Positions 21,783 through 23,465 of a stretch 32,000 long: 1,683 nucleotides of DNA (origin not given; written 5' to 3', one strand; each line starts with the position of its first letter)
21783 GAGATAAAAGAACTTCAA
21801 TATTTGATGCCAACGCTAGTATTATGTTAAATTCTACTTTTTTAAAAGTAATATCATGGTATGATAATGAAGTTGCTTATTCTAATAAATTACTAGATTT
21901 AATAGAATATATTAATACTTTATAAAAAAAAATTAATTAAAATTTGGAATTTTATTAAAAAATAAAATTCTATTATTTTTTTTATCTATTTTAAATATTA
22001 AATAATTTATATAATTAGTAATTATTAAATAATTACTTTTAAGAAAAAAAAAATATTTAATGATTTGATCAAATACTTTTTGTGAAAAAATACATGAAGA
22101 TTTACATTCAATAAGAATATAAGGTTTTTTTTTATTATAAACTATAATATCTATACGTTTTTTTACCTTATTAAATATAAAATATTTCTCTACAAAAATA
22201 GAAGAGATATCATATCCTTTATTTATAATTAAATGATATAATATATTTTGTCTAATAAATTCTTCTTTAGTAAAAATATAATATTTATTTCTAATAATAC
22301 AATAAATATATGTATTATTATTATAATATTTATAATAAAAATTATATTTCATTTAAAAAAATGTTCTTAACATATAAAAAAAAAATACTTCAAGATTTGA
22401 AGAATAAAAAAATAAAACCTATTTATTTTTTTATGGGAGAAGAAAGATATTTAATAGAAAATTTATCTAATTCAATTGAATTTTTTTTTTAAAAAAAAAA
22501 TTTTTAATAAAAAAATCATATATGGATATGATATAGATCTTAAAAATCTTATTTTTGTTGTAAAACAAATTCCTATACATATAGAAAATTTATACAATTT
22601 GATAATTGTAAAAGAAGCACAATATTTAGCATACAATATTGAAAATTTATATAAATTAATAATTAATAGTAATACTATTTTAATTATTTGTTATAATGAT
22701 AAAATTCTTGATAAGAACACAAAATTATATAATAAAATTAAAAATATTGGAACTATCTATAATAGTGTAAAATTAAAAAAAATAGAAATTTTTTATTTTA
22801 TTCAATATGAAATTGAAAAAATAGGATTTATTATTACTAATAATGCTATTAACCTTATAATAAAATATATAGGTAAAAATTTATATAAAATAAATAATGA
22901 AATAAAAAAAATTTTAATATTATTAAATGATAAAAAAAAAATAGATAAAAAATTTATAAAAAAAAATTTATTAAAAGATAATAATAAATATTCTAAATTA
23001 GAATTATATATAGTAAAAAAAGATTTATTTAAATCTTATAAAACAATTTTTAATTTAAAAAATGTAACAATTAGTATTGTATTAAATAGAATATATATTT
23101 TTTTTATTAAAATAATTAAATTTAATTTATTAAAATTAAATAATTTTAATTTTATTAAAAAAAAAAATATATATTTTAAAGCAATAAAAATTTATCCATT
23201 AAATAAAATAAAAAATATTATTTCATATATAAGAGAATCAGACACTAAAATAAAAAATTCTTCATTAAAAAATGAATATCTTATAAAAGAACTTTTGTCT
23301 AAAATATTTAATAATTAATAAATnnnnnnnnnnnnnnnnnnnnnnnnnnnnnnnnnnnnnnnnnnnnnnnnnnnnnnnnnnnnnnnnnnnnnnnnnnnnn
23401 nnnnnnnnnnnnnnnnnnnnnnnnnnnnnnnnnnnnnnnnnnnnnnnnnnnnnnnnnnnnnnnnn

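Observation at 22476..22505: holA is split by a +1 frameshift exactly at a T10-A10 junction that forms a UUU-UAA slippery stop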

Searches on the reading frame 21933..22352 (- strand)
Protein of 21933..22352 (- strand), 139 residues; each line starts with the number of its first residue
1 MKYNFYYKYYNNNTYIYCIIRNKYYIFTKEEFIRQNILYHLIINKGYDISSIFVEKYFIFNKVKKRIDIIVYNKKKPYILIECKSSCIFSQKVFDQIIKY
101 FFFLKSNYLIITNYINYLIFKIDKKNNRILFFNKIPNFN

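Call 6: search_protein_families(library=pfam, proteins=[window:21933-22352:-], max_evalue=1)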
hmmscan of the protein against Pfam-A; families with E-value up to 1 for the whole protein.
window:21933-22352:- (139 aa): 4 families
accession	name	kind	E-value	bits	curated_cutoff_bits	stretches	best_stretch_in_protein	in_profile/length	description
PF13588.12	HSDR_N_2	-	3.2e-29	101.7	25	1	29-136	1-110/110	Type I restriction enzyme R protein N terminus (HSDR_N)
PF04313.20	HSDR_N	-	0.00062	20.1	25.1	1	61-127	122-197/198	Type I restriction enzyme R protein N terminus (HSDR_N)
PF14281.12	PDDEXK_4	-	0.035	14.5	22.3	1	46-121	58-127/183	PD-(D/E)XK nuclease superfamily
PF20247.3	DUF6602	-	0.062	13.6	27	1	35-84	22-66/104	Domain of unknown function (DUF6602)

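Call 7: search_protein_families(library=ncbifam, proteins=[window:21933-22352:-], max_evalue=1)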
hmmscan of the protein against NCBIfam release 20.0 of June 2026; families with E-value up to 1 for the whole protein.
window:21933-22352:- (139 aa): 1 family
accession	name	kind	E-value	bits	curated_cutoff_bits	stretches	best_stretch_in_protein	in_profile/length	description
NF009627.0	PRK13149.1-1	equivalog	0.011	15.6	106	1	61-96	47-81/90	H/ACA RNA-protein complex component Gar1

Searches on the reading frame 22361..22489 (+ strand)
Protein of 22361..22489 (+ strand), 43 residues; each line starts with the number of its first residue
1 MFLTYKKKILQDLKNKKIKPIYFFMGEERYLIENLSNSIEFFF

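Call 6: search_protein_families(library=pfam, proteins=[window:22361-22489:+], max_evalue=1)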
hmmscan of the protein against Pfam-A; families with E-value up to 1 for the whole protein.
seq(43 aa): 0 families

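Call 7: search_protein_families(library=ncbifam, proteins=[window:22361-22489:+], max_evalue=1)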
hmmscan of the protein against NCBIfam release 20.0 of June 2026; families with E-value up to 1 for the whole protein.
seq(43 aa): 2 families
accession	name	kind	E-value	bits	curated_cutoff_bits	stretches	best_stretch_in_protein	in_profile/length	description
NF053536.1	DarG_fam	subfamily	0.075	13.2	70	1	8-42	58-92/131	DarG family dialkylresorcinol biosynthesis protein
NF045821.1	PgAcgDacpgdA1_Bac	equivalog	0.083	11.8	400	1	3-29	100-126/282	peptidoglycan-N-acetylglucosamine deacetylase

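Call 50: find_homologous_proteins(query=window:22361-22489:+, max_evalue=0.001)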
Query seq(43 aa) (43 aa): 1 proteins with E <= 0.001 among 1 candidates.
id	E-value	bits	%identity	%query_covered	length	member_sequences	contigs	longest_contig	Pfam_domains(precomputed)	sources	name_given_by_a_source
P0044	3.9e-18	80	95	100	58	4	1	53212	-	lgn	-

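Call 51: list_cluster_members(proteins=[P0044])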
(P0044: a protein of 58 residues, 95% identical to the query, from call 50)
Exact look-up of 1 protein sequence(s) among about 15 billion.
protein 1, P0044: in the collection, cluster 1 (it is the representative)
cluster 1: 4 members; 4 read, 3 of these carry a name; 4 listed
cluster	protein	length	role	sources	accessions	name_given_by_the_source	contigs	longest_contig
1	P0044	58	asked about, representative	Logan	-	-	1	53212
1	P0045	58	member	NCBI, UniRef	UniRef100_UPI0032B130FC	hypothetical protein n=1 Tax=Candidatus Karelsulcia muelleri TaxID=336810 ...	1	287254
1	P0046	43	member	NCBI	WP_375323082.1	hypothetical protein [Candidatus Karelsulcia muelleri]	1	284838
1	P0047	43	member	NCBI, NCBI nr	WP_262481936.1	hypothetical protein [Candidatus Karelsulcia muelleri]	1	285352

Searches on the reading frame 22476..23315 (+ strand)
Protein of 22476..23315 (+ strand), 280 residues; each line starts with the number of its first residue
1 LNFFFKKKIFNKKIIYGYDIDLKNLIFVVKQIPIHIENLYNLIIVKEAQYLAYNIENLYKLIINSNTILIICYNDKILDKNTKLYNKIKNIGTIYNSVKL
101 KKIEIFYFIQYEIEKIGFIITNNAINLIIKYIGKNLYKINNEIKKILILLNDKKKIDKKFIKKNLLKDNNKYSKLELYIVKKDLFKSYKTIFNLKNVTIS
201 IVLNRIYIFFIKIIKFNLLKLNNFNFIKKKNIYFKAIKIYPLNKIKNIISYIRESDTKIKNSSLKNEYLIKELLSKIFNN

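Call 6: search_protein_families(library=pfam, proteins=[window:22476-23315:+], max_evalue=1)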
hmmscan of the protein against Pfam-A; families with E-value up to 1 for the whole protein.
seq(280 aa): 0 families

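Call 7: search_protein_families(library=ncbifam, proteins=[window:22476-23315:+], max_evalue=1)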
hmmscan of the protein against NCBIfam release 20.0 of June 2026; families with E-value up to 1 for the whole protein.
seq(280 aa): 2 families
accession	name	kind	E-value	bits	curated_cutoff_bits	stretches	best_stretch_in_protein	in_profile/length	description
TIGR01128.2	holA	equivalog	3.1e-22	79.3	80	1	9-277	31-316/316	DNA polymerase III subunit delta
NF004165.0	PRK05629.1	equivalog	0.14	11.2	301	1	68-146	97-173/319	DNA polymerase III subunit delta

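Call 48: find_related_loci(query=window:22506-23315:+, collection=genome_contigs, flank=1500)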
Query seq(270 aa) (270 aa) in genome_contigs; peptide patterns used: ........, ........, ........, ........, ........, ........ (x = any residue, [..] = any of these).
391 stretches matched a pattern, but none encodes a relative of the query by tblastn (E <= 1e-3).
